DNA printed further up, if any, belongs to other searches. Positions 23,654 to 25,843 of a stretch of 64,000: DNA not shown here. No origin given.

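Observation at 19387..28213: Arn-like envelope glycosylation cluster: modified amino-sugar synthesis + polyprenyl-P GT2 + three GT-C transferases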

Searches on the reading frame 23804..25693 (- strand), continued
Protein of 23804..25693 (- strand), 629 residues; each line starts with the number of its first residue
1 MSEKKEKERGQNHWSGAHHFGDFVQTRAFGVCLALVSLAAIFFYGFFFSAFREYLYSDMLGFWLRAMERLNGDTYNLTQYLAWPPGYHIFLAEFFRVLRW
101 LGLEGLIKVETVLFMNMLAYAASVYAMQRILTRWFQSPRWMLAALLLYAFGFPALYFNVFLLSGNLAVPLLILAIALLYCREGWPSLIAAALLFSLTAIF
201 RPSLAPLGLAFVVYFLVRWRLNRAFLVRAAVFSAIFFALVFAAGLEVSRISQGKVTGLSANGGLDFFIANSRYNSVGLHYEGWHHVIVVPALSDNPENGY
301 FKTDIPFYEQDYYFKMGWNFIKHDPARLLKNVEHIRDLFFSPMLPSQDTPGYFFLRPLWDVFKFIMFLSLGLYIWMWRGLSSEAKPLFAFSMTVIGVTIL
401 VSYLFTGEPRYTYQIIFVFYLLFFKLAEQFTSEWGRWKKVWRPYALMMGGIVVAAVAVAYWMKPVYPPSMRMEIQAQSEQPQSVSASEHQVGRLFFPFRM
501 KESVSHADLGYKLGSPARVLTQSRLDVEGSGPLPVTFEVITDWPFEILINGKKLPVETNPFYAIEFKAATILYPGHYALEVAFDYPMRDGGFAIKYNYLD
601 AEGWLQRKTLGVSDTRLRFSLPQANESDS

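Call 43: fold_search(model_id=the predicted structure, library=pdb)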
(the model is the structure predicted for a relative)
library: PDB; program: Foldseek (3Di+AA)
matches with E <= 10: 538; with E <= 0.001: 4
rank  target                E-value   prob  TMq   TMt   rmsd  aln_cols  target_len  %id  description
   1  4gq7                  4.7e-04  1.00  0.18  0.43   9.7       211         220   12  Crystal structure of Lg-Flo1p (released 2013-01-16)
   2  4lhk_A                5.1e-04  1.00  0.18  0.46   8.8       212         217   11  Structure of the N-terminal domain of the Lg-Flo1 adhesin (N-Lg-Flo1p) from the yeast Saccharomyces pastorianus, in co (released 2014-09-24)
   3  2xjr_A                8.1e-04  1.00  0.18  0.40   8.1       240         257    8  X-ray structure of the N-terminal domain of the flocculin Flo5 from Saccharomyces cerevisiae in complex with calcium a (released 2010-12-15)
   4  2xju_A                8.5e-04  1.00  0.18  0.37   8.1       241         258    9  X-ray structure of the N-terminal domain of the flocculin Flo5 from Saccharomyces cerevisiae with mutation S227A in co (released 2010-12-15)
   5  6m8m                  1.0e-03  1.00  0.15  0.45   7.1       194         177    9  PA14 sugar-binding domain from RTX adhesin (released 2019-09-04)
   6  4lhn                  1.4e-03  1.00  0.17  0.37   8.5       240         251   10  Structure of the N-terminal domain of the Flo1 adhesin (N-Flo1p) from the yeast Saccharomyces cerevisiae, in complex wit (released 2014-09-24)
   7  4af9_A                1.6e-03  1.00  0.19  0.46   7.0       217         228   13  Crystal Structure of Epithelial Adhesin 1 A domain (Epa1A) from Candida glabrata in complex with Galb1-3Glc (released 2012-10-17)
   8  6qdi                  1.8e-03  1.00  0.19  0.37   4.5       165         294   10  anti-sigma factor domain-containing protein from Clostridium clariflavum (released 2019-06-12)
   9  6x7z                  2.0e-03  1.00  0.18  0.51   7.1       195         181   12  Inositol-bound structure of Marinomonas primoryensis PA14 carbohydrate-binding domain (released 2021-06-02)
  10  2xjp                  2.0e-03  1.00  0.18  0.38   8.2       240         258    9  X-ray structure of the N-terminal domain of the flocculin Flo5 from Saccharomyces cerevisiae in complex with calcium and (released 2010-12-15)
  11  6x8a_A                2.1e-03  1.00  0.17  0.48   8.5       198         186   13  Sucrose-bound structure of Marinomonas primoryensis PA14 carbohydrate-binding domain (released 2021-06-02)
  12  6qe7_C                2.4e-03  1.00  0.19  0.40   4.1       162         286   12  anti-sigma factor domain-containing protein (released 2019-06-12)
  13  4asl_A                2.8e-03  1.00  0.19  0.47   7.5       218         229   11  Structure of Epa1A in complex with the T-antigen (Gal-b1-3- GalNAc) (released 2012-10-17)
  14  6xa5_A                3.0e-03  1.00  0.17  0.48   8.6       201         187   13  Trehalose-bound structure of Marinomonas primoryensis PA14 carbohydrate-binding domain (released 2021-06-02)
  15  4lhl                  3.0e-03  1.00  0.18  0.40   9.6       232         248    9  Structure of the N-terminal domain of the Flo1 adhesin (N-Flo1p) from the yeast Saccharomyces cerevisiae (released 2014-09-24)
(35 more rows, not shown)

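Call 48: search_solved_structures(query=A1, max_evalue=1)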
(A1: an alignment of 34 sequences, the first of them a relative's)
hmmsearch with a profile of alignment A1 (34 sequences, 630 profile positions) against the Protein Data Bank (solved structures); distinct sequences matched with E-value up to 1: 1.
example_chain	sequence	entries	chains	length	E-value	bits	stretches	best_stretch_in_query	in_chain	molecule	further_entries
6diz_D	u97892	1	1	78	0.9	10.9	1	300-343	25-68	VP4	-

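Call 56: search_protein_families(library=pfam, proteins=[L006:866-2227:+, L006:2493-3266:+, L006:3302-5230:+, L006:5230-6471:+, L006:6497-7261:+, L006:14435-16063:-, L006:16088-16939:-, L006:17653-18762:-, L006:18959-20152:+, L006:20145-21923:+], max_evalue=0.0001)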
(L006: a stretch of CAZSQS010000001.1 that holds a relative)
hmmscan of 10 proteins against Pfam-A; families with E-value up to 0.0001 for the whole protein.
L006:866-2227:+ (453 aa): 2 families
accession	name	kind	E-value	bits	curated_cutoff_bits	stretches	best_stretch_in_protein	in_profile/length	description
PF13458.12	Peripla_BP_6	-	1.1e-33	117.8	31.7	1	94-441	4-335/343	Periplasmic binding protein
PF01094.35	ANF_receptor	-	3.3e-10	40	25.4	1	131-275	26-170/353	Receptor family ligand binding region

L006:2493-3266:+ (257 aa): 1 family
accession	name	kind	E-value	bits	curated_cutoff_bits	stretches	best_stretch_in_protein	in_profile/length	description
PF13665.11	Tox-PAAR-like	-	1e-35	122.6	31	1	34-139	3-108/108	Toxin PAAR-like domain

L006:3302-5230:+ (642 aa): 1 family
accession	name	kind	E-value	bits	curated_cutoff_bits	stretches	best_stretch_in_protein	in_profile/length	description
PF04909.20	Amidohydro_2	-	3.8e-11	43.7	26.4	1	352-584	109-289/289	Amidohydrolase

L006:5230-6471:+ (413 aa): 0 families

L006:6497-7261:+ (254 aa): 1 family
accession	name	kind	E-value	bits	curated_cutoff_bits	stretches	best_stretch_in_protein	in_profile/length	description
PF01975.23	SurE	-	1e-61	208.4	22.1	1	3-185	1-186/189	Survival protein SurE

L006:14435-16063:- (542 aa): 3 families
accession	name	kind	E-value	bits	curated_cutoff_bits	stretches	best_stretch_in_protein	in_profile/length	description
PF03720.21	UDPG_MGDP_dh_C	-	5.3e-23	81.8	30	1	390-510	1-102/103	UDP-glucose/GDP-mannose dehydrogenase family, UDP binding domain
PF00984.24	UDPG_MGDP_dh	-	7.9e-15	55.2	25.4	1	269-335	2-69/94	UDP-glucose/GDP-mannose dehydrogenase family, central domain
PF03721.20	UDPG_MGDP_dh_N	-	4.9e-13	49.5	27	1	44-247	3-184/187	UDP-glucose/GDP-mannose dehydrogenase family, NAD binding domain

L006:16088-16939:- (283 aa): 1 family
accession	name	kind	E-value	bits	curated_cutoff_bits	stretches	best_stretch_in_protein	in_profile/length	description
PF00582.32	Usp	-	5.4e-36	124.7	24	2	1-152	1-140/141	Universal stress protein family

L006:17653-18762:- (369 aa): 1 family
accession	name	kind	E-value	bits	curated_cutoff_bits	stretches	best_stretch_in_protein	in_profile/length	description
PF01278.26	Omptin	-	2.7e-13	50.1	22.6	1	105-311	31-232/283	Omptin family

L006:18959-20152:+ (397 aa): 3 families
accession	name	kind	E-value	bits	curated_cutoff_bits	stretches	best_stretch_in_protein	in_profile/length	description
PF07479.19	NAD_Gly3P_dh_C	-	7.4e-30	104.4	25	1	210-350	1-135/142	NAD-dependent glycerol-3-phosphate dehydrogenase C-terminus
PF01210.29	NAD_Gly3P_dh_N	-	4.1e-17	63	23.1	1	11-186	2-155/158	NAD-dependent glycerol-3-phosphate dehydrogenase N-terminus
PF03807.23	F420_oxidored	-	3.7e-05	24.7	21.6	0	10-125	1-90/94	NADP oxidoreductase coenzyme F420-dependent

L006:20145-21923:+ (593 aa): 2 families
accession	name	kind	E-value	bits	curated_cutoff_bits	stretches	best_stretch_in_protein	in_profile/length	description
PF13336.12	AcetylCoA_hyd_C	-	5.2e-41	140.6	23.7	1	313-465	1-154/154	Acetyl-CoA hydrolase/transferase C-terminal domain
PF02550.21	AcetylCoA_hydro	-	4.8e-18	66.3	24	1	46-224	3-193/198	Acetyl-CoA hydrolase/transferase N-terminal domain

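Call 63: search_protein_families(library=ncbifam, proteins=[L002:12615-12983:+, L003:13527-14639:-, L003:6221-7201:+, L003:4556-5779:+], max_evalue=0.00001)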
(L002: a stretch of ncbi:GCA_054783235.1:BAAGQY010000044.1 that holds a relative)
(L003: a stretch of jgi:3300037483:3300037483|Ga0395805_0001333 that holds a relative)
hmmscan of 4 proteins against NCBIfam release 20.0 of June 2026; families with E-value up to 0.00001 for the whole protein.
L002:12615-12983:+ (122 aa): 2 families
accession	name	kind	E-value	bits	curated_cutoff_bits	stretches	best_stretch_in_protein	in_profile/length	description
NF002816.2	PRK02971.1-2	equivalog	1.4e-15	57.8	99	1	8-119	4-117/120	4-amino-4-deoxy-L-arabinose-phosphoundecaprenol flippase subunit ArnF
NF011625.2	PRK15051.1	equivalog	1.6e-06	28.3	92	1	54-119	43-108/111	4-amino-4-deoxy-L-arabinose-phosphoundecaprenol flippase subunit ArnE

L003:13527-14639:- (370 aa): 10 families
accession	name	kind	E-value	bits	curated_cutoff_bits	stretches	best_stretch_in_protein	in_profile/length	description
TIGR01472.1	gmd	equivalog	5.9e-170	564.9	415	1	3-352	1-340/342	GDP-mannose 4,6-dehydratase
TIGR01181.1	dTDP_gluc_dehyt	equivalog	9.9e-24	84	365.1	1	53-270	47-261/321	dTDP-glucose 4,6-dehydratase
TIGR04180.1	EDH_00030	hypoth_equivalog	2.9e-20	72.5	475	1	6-274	2-260/297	NAD-dependent 4,6-dehydratase LegB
TIGR02622.1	CDP_4_6_dhtase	equivalog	8e-19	68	278.45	1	3-122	5-120/352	CDP-glucose 4,6-dehydratase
TIGR01179.1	galE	equivalog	4.4e-17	61.9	262.3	1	6-179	3-167/332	UDP-glucose 4-epimerase GalE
NF007582.0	PRK10217.1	equivalog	8.1e-13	48.2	698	1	53-236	48-235/355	dTDP-glucose 4,6-dehydratase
NF007490.0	PRK10084.1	subfamily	2.3e-10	40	649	1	54-235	48-241/361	dTDP-glucose 4,6-dehydratase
NF043036.1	ErythonDh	equivalog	4.8e-08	32.6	325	1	6-171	4-163/321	D-erythronate dehydrogenase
NF011728.1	PRK15181.1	equivalog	6e-07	28.8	760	1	3-191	16-199/348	Vi polysaccharide biosynthesis UDP-N-acetylglucosaminuronic acid C-4 epimerase TviC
NF007956.0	PRK10675.1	subfamily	6.3e-07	28.8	394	1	5-173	3-165/338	UDP-glucose 4-epimerase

L003:6221-7201:+ (326 aa): 7 families
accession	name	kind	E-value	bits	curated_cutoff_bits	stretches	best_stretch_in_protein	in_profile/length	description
TIGR01472.1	gmd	equivalog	6.8e-115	383.9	415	1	3-323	2-341/342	GDP-mannose 4,6-dehydratase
TIGR01181.1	dTDP_gluc_dehyt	equivalog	1.9e-21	76.5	365.1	1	5-318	3-309/321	dTDP-glucose 4,6-dehydratase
TIGR04180.1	EDH_00030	hypoth_equivalog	4.6e-18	65.3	475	1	5-307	2-296/297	NAD-dependent 4,6-dehydratase LegB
TIGR01179.1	galE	equivalog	4.7e-12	45.4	262.3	0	4-167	2-158/332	UDP-glucose 4-epimerase GalE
TIGR02622.1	CDP_4_6_dhtase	equivalog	3e-11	43.1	278.45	1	3-173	6-173/352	CDP-glucose 4,6-dehydratase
NF007582.0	PRK10217.1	equivalog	2.5e-08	33.4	698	1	1-251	1-254/355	dTDP-glucose 4,6-dehydratase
NF007490.0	PRK10084.1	subfamily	4.6e-08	32.4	649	0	140-253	153-263/361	dTDP-glucose 4,6-dehydratase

L003:4556-5779:+ (407 aa): 0 families

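Call 78: search_protein_representatives(alignment_id=A1)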
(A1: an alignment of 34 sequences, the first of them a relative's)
Query: 34 sequences, 630 profile positions. Proteins with E-value up to 0.001 (for the whole library): 336; up to 1e-10: 215; up to 1e-30: 115. The best 150 are listed.
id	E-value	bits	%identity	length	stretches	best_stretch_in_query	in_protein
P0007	5.4e-284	959.8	-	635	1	23-627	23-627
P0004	1.8e-280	948.2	-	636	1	2-627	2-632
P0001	5.2e-278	940.1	-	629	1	1-628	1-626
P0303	1.9e-218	743.3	-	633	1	23-626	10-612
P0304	1.6e-212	723.7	-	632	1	27-625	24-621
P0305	4.5e-139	481.1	-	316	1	14-311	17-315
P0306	1.2e-118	413.6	-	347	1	286-626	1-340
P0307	5.8e-108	378.3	-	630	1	33-628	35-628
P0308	5.5e-104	365.2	-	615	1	29-620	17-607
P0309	1.6e-98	347.1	-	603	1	31-622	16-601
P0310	8.7e-98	344.7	-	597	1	32-625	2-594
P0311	1.3e-96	340.8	-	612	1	32-626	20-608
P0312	1.7e-94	333.9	-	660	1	19-625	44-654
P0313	1.9e-94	333.7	-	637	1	34-622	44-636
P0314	4.2e-93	329.2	-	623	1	24-593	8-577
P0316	1.7e-89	317.4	-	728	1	59-622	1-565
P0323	1.6e-75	271.1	-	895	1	11-595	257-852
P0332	3.5e-69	250.2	-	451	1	21-448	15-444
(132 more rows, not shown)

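Call 79: find_encoding_contigs(protein=P0332, flank=10000, max_places=2)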
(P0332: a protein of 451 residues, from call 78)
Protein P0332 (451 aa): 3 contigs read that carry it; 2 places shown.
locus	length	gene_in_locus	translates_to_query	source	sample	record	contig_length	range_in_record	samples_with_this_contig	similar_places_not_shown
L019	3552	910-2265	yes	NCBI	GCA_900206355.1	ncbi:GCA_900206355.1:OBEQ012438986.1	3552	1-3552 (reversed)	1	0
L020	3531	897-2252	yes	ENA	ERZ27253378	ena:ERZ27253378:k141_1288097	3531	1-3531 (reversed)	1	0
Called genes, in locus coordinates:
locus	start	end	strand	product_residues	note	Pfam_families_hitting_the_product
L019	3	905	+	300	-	?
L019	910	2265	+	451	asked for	-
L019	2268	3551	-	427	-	?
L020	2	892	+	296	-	?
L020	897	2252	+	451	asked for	-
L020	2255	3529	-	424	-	?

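Call 80: find_encoding_contigs(protein=P0307, flank=10000, max_places=2)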
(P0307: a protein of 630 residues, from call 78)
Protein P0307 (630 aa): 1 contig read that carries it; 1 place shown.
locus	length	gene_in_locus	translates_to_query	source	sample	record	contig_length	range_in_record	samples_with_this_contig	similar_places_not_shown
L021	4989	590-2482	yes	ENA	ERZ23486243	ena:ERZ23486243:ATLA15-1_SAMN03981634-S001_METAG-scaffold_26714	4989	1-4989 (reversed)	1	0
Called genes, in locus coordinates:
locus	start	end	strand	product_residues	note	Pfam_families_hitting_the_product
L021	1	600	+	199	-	?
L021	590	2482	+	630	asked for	PF07691:PA14 (weak)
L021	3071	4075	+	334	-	PF02366:PMT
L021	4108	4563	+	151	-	PF16192:PMT_4TMC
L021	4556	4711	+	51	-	-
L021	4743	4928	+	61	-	PF01527:HTH_Tnp_1, PF13384:HTH_23, PF13518:HTH_28 (weak)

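Call 84: search_protein_families(library=pfam, proteins=[P0307, P0323, P0316], max_evalue=1)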
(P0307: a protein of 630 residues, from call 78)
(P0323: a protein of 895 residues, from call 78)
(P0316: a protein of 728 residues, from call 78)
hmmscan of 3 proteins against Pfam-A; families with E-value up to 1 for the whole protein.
P0307 (630 aa): 2 families
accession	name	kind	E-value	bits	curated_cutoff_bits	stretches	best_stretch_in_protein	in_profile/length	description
PF07691.17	PA14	-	5.5e-07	29.9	24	1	511-602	37-139/147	PA14 domain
PF10805.13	DUF2730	-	0.23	12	24.9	1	356-388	6-38/102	Protein of unknown function (DUF2730)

P0323 (895 aa): 1 family
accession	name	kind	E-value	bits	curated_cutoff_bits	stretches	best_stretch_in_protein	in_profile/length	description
PF07691.17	PA14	-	2.9e-05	24.4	24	1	773-825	44-90/147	PA14 domain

P0316 (728 aa): 2 families
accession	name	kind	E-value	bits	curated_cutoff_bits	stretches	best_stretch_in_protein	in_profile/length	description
PF08305.17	NPCBM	-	2.6e-21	76.5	23.9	1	589-723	4-136/137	NPCBM/NEW2 domain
PF07691.17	PA14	-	0.00032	20.9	24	1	453-534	34-123/147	PA14 domain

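Call 85: search_dna_similar(query=window:23804-25693:-, collection=plasmids, mode=protein, max_rows=10)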
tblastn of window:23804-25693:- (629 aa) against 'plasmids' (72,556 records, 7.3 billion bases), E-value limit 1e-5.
No match.

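Call 89: find_encoding_contigs(protein=P0004, flank=10000, max_places=1)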
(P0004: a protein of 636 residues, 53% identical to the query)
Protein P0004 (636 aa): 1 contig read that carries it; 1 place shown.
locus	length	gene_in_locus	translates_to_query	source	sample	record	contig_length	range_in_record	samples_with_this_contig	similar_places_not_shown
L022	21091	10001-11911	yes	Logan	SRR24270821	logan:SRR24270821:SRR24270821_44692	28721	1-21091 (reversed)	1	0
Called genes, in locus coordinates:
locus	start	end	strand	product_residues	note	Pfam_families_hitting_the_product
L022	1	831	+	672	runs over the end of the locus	PF06490:FleQ (faint), PF01590:GAF (weak), PF13426:PAS_9 (faint), PF00512:HisKA, PF02518:HATPase_c, PF00072:Response_reg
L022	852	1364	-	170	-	-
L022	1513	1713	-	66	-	-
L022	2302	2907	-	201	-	PF03477:ATP-cone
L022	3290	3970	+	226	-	PF00912:Transgly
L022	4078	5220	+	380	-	PF08495:FIST, PF10442:FIST_C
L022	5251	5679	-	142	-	-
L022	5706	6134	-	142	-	PF00571:CBS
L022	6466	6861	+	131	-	-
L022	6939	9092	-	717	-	PF22020:RlmL_1st, PF02926:THUMP, PF01170:UPF0020, PF10672:Methyltrans_SAM, PF03602:Cons_hypoth95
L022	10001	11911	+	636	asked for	-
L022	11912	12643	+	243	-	PF00535:Glycos_transf_2, PF10111:Glyco_tranf_2_2 (weak)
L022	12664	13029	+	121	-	PF00892:EamA (weak)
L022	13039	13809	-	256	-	PF13489:Methyltransf_23, PF13847:Methyltransf_31, PF08241:Methyltransf_11, PF08242:Methyltransf_12, PF13649:Methyltransf_25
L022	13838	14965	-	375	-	PF01041:DegT_DnrJ_EryC1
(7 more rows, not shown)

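Call 90: find_encoding_contigs(protein=P0003, flank=10000, max_places=1)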
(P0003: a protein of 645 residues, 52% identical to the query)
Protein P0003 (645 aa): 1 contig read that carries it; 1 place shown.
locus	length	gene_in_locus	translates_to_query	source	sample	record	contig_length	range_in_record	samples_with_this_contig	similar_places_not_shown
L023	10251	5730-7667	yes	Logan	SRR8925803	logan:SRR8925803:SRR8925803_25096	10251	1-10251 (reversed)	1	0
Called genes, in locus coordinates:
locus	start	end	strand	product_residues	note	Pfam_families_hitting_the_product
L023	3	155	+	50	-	?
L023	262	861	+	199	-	PF13091:PLDc_2, PF17941:PP_kinase_C_1 (weak)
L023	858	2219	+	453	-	PF13458:Peripla_BP_6, PF01094:ANF_receptor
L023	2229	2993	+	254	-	PF01975:SurE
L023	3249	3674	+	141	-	-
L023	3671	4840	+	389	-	PF01041:DegT_DnrJ_EryC1, PF00155:Aminotran_1_2 (weak)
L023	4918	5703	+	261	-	PF05175:MTS (weak), PF13489:Methyltransf_23, PF13847:Methyltransf_31, PF08241:Methyltransf_11, PF08242:Methyltransf_12, PF13649:Methyltransf_25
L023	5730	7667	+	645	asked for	-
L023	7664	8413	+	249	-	PF00535:Glycos_transf_2, PF10111:Glyco_tranf_2_2 (weak)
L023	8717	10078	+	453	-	PF13231:PMT_2 (weak)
